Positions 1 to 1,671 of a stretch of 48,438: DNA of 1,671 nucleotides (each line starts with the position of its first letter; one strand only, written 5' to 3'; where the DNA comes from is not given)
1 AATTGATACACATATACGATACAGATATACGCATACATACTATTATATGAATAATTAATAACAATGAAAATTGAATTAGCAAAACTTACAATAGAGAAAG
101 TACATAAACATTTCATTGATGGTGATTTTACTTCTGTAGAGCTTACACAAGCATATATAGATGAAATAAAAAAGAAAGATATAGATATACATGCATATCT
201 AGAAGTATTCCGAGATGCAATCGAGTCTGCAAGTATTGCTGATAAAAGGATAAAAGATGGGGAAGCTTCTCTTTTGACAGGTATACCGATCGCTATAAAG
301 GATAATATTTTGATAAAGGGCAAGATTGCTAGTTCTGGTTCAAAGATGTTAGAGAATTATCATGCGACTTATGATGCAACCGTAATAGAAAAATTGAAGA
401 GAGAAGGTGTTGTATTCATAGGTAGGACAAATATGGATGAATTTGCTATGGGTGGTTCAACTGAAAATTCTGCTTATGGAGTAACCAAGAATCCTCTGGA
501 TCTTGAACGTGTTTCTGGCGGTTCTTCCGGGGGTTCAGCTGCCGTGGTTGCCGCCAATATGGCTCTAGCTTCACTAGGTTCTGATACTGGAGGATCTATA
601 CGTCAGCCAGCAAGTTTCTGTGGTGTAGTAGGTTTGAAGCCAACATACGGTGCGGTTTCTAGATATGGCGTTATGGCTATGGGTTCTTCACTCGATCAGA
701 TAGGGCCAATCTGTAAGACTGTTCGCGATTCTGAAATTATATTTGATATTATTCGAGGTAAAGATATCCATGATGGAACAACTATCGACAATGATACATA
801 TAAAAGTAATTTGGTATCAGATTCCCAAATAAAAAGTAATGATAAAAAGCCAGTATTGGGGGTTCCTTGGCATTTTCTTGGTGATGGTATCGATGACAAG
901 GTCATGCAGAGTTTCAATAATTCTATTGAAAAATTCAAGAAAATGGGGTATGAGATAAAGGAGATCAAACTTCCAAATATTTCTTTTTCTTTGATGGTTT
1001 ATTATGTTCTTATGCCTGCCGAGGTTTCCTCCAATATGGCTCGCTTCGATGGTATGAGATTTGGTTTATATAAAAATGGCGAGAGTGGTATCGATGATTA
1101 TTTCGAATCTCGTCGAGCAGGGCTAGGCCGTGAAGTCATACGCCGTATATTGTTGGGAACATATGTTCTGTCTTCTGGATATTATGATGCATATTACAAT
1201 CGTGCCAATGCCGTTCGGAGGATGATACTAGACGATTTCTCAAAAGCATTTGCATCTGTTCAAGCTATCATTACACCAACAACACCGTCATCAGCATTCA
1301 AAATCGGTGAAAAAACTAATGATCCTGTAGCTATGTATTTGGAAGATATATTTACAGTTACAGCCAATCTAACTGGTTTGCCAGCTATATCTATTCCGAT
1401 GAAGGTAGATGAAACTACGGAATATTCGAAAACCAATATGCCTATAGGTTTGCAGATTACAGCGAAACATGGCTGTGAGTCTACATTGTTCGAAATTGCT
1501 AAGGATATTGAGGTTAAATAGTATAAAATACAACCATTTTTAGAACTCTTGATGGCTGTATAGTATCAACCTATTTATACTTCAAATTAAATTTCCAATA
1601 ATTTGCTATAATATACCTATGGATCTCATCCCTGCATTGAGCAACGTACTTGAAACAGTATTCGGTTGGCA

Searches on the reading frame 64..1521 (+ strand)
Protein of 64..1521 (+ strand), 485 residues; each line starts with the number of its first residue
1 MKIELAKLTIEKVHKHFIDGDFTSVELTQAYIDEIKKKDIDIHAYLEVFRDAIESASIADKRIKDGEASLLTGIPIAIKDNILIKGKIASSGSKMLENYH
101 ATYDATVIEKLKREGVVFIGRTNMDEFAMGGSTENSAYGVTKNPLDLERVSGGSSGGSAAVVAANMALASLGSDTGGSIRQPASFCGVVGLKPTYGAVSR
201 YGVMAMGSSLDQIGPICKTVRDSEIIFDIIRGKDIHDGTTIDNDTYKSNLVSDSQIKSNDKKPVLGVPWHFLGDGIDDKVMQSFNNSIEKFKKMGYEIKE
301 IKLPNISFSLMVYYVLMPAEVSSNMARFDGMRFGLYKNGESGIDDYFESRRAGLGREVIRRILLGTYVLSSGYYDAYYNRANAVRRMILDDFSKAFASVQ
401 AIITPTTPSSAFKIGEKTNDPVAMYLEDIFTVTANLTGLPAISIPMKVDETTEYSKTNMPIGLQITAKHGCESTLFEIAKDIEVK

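Call 71: search_protein_families(library=pfam, proteins=[window:64-1521:+], max_evalue=0.00001)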
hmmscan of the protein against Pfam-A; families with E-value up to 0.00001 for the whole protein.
window:64-1521:+ (485 aa): 1 family
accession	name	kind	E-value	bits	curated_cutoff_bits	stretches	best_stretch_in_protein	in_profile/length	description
PF01425.27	Amidase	-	1.5e-137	459.7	27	1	26-475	1-444/445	Amidase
